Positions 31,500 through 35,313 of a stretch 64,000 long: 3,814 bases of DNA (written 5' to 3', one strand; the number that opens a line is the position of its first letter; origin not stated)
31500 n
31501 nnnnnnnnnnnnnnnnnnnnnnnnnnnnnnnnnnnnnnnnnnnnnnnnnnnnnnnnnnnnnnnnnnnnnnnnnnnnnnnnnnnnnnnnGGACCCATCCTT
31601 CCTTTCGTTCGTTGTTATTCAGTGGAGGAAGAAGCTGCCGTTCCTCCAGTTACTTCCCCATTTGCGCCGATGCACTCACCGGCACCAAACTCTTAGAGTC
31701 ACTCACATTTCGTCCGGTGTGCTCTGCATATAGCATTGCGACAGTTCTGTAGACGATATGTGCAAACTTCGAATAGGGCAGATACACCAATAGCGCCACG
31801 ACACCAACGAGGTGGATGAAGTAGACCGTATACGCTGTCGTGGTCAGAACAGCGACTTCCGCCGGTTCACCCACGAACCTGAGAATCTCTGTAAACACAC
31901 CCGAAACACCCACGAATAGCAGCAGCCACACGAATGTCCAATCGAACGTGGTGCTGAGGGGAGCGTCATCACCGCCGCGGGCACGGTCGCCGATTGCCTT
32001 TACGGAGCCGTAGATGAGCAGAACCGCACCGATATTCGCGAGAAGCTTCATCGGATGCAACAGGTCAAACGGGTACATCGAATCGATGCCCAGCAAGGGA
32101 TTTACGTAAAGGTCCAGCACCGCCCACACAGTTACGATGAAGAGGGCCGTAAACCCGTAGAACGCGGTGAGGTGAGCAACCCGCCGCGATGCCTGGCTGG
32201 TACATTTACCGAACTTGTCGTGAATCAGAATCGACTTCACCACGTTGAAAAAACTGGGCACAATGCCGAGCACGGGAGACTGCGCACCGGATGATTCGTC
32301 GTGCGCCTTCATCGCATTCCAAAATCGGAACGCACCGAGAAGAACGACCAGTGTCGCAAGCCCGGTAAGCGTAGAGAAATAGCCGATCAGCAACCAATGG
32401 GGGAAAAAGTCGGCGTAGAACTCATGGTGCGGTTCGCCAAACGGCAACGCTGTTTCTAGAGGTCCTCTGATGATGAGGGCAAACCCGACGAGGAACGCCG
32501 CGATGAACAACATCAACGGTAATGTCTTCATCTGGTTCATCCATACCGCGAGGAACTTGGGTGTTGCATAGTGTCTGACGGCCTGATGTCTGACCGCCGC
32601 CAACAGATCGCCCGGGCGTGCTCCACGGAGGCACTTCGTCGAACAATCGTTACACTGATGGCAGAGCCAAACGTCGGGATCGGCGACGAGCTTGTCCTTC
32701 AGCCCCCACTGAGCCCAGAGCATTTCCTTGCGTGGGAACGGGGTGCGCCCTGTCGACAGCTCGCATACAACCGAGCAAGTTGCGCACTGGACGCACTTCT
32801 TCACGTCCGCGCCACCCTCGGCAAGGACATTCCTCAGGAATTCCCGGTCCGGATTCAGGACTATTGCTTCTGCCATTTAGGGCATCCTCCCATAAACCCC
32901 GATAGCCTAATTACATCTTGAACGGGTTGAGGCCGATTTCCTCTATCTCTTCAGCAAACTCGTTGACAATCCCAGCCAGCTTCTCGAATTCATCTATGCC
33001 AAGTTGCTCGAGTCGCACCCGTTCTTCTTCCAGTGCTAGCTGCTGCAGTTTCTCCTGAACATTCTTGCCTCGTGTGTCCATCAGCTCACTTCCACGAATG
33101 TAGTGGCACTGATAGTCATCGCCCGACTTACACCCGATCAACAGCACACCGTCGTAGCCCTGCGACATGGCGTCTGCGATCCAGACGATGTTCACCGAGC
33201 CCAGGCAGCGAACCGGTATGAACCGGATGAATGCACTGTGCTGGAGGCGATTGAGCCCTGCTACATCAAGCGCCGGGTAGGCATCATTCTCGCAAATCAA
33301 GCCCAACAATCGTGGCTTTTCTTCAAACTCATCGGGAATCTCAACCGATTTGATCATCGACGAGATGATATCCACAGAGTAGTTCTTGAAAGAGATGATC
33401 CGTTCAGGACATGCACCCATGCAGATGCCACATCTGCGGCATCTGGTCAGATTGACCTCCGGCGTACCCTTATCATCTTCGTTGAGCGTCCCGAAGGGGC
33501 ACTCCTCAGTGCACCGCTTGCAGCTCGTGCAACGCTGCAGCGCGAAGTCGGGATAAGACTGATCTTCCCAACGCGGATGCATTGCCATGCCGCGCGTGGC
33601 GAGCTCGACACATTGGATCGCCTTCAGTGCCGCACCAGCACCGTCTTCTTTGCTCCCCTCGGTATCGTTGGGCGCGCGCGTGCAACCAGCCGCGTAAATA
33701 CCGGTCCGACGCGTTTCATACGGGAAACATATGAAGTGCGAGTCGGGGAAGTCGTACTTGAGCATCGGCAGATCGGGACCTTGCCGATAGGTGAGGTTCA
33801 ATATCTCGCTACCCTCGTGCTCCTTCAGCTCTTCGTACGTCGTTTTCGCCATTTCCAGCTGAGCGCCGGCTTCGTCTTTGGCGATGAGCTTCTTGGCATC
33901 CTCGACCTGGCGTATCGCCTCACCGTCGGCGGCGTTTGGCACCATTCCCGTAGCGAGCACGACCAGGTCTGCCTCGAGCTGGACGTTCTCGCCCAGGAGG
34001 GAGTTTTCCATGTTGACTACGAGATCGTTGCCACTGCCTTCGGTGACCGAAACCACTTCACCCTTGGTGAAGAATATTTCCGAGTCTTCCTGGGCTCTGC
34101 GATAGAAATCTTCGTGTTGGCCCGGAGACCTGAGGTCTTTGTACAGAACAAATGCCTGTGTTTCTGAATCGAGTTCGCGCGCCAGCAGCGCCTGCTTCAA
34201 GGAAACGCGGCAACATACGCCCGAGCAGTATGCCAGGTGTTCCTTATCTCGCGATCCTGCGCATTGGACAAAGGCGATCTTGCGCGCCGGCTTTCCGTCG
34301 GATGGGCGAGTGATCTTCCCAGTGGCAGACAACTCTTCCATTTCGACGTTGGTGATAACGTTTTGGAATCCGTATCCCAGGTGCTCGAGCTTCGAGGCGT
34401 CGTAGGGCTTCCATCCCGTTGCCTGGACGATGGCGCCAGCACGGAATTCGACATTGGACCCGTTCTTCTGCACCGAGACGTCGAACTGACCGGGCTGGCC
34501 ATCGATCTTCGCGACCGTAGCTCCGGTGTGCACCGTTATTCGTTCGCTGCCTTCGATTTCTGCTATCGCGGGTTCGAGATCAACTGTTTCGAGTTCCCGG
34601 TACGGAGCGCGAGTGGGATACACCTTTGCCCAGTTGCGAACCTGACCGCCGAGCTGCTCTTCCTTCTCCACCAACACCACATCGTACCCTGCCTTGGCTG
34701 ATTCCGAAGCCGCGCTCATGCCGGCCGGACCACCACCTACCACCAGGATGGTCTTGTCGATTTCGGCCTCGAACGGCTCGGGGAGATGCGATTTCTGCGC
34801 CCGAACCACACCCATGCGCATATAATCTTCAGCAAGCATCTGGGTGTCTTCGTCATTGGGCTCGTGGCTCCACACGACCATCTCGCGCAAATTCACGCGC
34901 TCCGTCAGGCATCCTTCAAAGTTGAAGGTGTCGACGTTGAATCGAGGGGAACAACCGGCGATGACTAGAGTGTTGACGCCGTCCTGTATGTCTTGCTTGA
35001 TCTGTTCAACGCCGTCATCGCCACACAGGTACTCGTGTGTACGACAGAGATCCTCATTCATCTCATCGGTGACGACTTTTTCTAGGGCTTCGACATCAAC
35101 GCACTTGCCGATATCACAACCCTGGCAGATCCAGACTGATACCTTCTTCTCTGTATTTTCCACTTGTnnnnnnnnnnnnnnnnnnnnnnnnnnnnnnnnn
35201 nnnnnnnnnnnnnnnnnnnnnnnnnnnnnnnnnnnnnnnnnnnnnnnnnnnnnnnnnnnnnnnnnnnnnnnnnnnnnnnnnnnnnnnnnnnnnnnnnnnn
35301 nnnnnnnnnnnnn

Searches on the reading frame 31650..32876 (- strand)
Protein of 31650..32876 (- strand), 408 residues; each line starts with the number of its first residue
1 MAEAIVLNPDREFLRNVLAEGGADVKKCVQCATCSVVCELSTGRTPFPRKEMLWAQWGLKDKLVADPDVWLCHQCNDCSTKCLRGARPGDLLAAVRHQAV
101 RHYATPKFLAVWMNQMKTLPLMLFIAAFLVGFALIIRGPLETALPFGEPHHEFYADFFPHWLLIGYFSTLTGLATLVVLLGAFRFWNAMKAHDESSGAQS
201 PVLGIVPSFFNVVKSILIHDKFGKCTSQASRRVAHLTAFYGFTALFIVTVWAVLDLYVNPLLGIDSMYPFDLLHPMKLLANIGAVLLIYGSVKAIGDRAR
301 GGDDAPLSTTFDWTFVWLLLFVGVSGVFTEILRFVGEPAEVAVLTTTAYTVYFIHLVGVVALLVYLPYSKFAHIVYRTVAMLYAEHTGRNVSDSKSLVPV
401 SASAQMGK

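Call 11: search_protein_families(library=pfam, proteins=[window:31650-32876:-])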
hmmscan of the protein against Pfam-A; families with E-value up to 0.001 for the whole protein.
window:31650-32876:- (408 aa): 4 families
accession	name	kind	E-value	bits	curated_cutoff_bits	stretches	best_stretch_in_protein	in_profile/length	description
PF13183.11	Fer4_8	-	1e-07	32.8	27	1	25-84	2-66/68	4Fe-4S dicluster domain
PF13534.11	Fer4_17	-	6.6e-05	23.8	22.2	1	27-83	1-57/61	4Fe-4S dicluster domain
PF13187.11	Fer4_9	-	0.0002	21.7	27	1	27-85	1-50/52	4Fe-4S dicluster domain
PF13237.11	Fer4_10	-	0.00058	20.2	25.5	0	24-38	5-19/53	4Fe-4S dicluster domain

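Call 12: search_protein_families(library=ncbifam, proteins=[window:31650-32876:-])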
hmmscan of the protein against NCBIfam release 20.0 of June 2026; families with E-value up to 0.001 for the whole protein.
window:31650-32876:- (408 aa): 9 families
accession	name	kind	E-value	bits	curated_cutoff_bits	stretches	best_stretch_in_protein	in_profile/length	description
NF038018.1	qmoC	equivalog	6.4e-117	391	300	1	9-383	1-360/360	quinone-interacting membrane-bound oxidoreductase complex subunit QmoC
NF011607.0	PRK15033.1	subfamily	8.2e-27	94.1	524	1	71-386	68-376/389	tricarballylate utilization 4Fe-4S protein TcuB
TIGR02484.1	CitB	equivalog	9.3e-18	64.5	246.6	1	70-390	48-361/372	tricarballylate utilization 4Fe-4S protein TcuB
TIGR03290.1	CoB_CoM_SS_C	equivalog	7.9e-14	51.8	160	1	25-103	1-79/144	CoB--CoM heterodisulfide reductase subunit C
NF041890.1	hdrC_Methbact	equivalog_domain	7.8e-08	32.1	270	1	13-102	16-104/192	ferredoxin:CoB-CoM heterodisulfide reductase subunit HdrC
NF008369.0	PRK11168.1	equivalog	4.5e-06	25.8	278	1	24-103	9-91/401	anaerobic glycerol-3-phosphate dehydrogenase subunit C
NF041779.1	hetero_SS_HdrC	equivalog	3.2e-05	23.5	350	1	24-105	29-109/198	ferredoxin:CoB-CoM heterodisulfide reductase subunit HdrC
TIGR03379.1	glycerol3P_GlpC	equivalog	0.0001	21.2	279.9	1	26-101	5-83/397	anaerobic glycerol-3-phosphate dehydrogenase subunit GlpC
NF004616.0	PRK05950.1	subfamily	0.00017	20.8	228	0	62-101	196-235/238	succinate dehydrogenase iron-sulfur subunit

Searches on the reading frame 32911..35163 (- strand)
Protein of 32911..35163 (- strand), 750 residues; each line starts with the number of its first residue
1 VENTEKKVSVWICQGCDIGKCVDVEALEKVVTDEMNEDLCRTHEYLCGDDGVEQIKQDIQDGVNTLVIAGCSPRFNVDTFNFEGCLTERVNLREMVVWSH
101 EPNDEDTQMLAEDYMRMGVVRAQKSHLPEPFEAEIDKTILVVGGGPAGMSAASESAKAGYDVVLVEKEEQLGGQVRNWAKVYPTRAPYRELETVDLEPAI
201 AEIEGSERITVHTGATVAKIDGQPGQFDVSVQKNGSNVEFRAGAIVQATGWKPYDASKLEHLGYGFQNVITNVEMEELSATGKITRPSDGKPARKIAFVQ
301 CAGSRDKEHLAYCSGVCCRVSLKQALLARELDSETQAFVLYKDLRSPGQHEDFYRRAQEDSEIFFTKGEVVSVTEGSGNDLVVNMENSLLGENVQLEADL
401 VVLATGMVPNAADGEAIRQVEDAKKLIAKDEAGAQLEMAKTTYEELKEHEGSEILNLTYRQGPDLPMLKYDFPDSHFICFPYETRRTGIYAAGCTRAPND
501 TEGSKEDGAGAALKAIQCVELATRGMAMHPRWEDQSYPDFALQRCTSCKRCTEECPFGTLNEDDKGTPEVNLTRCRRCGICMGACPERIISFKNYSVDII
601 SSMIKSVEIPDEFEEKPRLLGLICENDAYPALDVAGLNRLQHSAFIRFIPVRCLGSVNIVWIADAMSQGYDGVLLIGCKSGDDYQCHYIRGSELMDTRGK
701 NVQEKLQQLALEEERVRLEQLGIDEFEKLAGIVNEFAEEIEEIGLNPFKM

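Call 11: search_protein_families(library=pfam, proteins=[window:32911-35163:-])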
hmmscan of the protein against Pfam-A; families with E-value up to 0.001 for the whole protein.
window:32911-35163:- (750 aa): 21 families
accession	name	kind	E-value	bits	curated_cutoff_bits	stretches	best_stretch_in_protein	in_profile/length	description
PF02662.21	FlpD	-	2.3e-39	134.6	22.3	1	620-744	2-123/123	Methyl-viologen-reducing hydrogenase, delta subunit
PF07992.20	Pyr_redox_2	-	3.2e-16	60.1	26.1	1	138-258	2-115/291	Pyridine nucleotide-disulphide oxidoreductase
PF13450.12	NAD_binding_8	-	1.2e-09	38.7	21.9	1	141-180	1-40/68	NAD(P)-binding Rossmann-like domain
PF12831.13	FAD_oxidored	-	4.9e-09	36.4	27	1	139-175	2-38/416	FAD dependent oxidoreductase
PF13738.12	Pyr_redox_3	-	3.3e-08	33.6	30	1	140-180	1-41/305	Pyridine nucleotide-disulphide oxidoreductase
PF00890.30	FAD_binding_2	-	6.1e-08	32.7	20.4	1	139-175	2-38/414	FAD binding domain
PF13237.11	Fer4_10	-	6.5e-08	32.8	25.5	1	542-586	6-53/53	4Fe-4S dicluster domain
PF13187.11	Fer4_9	-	1.8e-07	31.5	27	1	544-589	1-51/52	4Fe-4S dicluster domain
PF00037.32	Fer4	-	2.1e-07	30.9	21.1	1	568-590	1-23/24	4Fe-4S binding domain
PF01266.30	DAO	-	8.4e-07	29.3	27.9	1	139-185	2-50/353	FAD dependent oxidoreductase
PF12797.12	Fer4_2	-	3.6e-06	27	24.5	1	568-587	3-22/22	4Fe-4S binding domain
PF03486.20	HI0933_like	-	4.4e-06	26.8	50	1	138-175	2-39/244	HI0933-like protein Rossmann domain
PF01494.25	FAD_binding_3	-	1.1e-05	25.3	22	1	138-170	3-35/349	FAD binding domain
PF13484.11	Fer4_16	-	1.3e-05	26.3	30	0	544-565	1-21/66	4Fe-4S double cluster binding domain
PF13454.12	NAD_binding_9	-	1.3e-05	25.6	21.8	0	350-407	103-154/155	FAD-NAD(P)-binding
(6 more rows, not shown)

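Call 12: search_protein_families(library=ncbifam, proteins=[window:32911-35163:-])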
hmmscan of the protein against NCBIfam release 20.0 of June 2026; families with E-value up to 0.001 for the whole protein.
window:32911-35163:- (750 aa): 106 families (the best 25 are shown)
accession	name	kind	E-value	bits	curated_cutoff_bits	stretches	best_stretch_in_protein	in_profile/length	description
NF040770.1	hetero_SS_HdrA2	exception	9.3e-132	440.7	1100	3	475-744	516-772/777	CoB-CoM heterodisulfide reductase HdrA2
NF041891.1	hdrA_Methbact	equivalog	5.6e-79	266.2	1300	3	232-412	305-491/762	ferredoxin:CoB-CoM heterodisulfide reductase subunit HdrA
NF041778.1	hetero_SS_HdrA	equivalog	2.4e-76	257.1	1400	3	235-413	321-506/771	ferredoxin:CoB-CoM heterodisulfide reductase subunit HdrA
NF045873.1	F420_non_VhuD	exception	1e-17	64.5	215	1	619-749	4-131/132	F420-non-reducing hydrogenase iron-sulfur subunit VhuD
TIGR03997.1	mycofact_OYE_2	equivalog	1.7e-16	59.7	793.15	1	133-220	376-457/645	mycofactocin system FadH/OYE family oxidoreductase 2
NF009410.0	PRK12771.1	subfamily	3e-11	42.6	516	1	131-217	133-211/566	NAD(P)-binding protein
NF045599.1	bili_reduct_long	exception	1.1e-10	40.4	750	1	132-187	377-431/641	bilirubin reductase, long form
TIGR01372.1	soxA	subfamily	9.1e-09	33.6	1164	1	118-177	149-209/996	sarcosine oxidase subunit alpha family protein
TIGR02700.1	flavo_MJ0208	hypoth_equivalog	1.1e-08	34.6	251.35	1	543-600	148-205/234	dihydromethanopterin reductase (acceptor)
NF004943.0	PRK06292.2-1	equivalog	1.5e-08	33.9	432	0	138-174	5-41/456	dihydrolipoyl dehydrogenase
TIGR03996.1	mycofact_OYE_1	hypoth_equivalog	1.7e-08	33.5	627.9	1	135-180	371-416/633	mycofactocin system FadH/OYE family oxidoreductase 1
TIGR02032.1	GG-red-SF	subfamily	2.1e-08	34.2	158.8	1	139-171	3-35/297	geranylgeranyl reductase family protein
TIGR01350.1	lipoamide_DH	equivalog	2.1e-08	33.3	408.8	1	139-178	4-42/461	dihydrolipoyl dehydrogenase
TIGR02179.1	PorD_KorD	subfamily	3e-08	33.6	60.05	1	537-591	19-73/78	2-oxoacid:acceptor oxidoreductase, delta subunit, pyruvate/2-ketoisovalerate family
TIGR03467.1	HpnE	equivalog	4.7e-08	32.8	283.05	1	140-178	2-40/430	hydroxysqualene dehydroxylase HpnE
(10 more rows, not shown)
